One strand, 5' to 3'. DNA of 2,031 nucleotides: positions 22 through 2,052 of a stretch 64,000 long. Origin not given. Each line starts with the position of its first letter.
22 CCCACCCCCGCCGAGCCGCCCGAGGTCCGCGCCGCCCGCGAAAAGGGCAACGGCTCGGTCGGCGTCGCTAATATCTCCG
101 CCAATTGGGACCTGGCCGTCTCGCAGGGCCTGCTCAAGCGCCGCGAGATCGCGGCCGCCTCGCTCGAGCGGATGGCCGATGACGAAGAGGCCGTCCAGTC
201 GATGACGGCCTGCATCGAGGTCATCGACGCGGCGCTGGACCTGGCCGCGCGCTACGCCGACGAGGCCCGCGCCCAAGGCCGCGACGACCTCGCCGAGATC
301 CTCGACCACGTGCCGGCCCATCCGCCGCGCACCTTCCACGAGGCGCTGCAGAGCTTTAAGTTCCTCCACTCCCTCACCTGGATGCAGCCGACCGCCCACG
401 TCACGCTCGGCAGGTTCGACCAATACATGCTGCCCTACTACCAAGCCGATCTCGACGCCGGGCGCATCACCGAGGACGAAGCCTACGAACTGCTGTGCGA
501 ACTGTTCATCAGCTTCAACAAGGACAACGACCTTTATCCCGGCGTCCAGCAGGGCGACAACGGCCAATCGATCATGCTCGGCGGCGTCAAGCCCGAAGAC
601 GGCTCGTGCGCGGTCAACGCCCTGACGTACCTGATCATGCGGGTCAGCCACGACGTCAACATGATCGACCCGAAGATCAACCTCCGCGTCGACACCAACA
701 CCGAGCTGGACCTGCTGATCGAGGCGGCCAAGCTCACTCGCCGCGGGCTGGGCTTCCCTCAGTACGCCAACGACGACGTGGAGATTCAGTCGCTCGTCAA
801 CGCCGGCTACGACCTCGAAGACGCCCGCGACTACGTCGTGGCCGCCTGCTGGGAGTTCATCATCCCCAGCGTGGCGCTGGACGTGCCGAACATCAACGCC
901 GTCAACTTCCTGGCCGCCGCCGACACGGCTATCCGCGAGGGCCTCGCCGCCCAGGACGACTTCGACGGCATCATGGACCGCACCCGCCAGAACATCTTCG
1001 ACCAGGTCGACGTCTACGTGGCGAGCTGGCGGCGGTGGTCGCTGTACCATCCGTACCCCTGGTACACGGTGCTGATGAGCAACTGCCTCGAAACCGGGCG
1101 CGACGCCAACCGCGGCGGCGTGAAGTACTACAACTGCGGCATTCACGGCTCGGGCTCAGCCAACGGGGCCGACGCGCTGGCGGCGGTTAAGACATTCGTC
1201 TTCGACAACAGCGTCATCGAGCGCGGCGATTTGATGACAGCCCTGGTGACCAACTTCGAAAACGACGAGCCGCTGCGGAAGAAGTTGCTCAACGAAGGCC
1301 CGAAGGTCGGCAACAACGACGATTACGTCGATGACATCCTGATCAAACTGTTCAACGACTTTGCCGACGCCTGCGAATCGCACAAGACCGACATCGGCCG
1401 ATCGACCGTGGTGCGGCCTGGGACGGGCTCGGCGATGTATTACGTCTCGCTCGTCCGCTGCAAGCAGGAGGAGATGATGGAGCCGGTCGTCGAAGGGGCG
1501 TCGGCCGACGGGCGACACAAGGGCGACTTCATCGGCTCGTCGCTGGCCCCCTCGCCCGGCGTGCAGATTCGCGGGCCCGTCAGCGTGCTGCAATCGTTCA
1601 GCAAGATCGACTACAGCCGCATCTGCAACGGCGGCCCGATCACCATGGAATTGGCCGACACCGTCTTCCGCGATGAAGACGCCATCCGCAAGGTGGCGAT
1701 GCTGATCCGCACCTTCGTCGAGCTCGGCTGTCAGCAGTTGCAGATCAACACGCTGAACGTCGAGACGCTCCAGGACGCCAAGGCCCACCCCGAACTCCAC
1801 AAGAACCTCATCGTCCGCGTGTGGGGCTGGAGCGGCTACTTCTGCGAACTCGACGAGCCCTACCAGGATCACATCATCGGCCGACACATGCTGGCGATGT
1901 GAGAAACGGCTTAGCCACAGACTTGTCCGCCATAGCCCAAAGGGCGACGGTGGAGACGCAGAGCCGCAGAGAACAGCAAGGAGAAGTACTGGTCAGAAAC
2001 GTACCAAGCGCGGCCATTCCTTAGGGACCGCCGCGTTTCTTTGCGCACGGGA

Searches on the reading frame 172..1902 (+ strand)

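Call 66: search_protein_families(library=pfam, proteins=[window:172-1902:+], max_evalue=0.00001)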
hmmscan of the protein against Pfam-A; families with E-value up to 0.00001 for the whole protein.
window:172-1902:+ (576 aa): 2 families
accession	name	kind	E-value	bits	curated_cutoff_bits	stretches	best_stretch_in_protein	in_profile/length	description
PF02901.20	PFL-like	-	6.2e-92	309.7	24.3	1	6-411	194-630/647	Pyruvate formate lyase-like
PF01228.26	Gly_radical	-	4.6e-19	69.3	22.2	1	457-558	4-106/106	Glycine radical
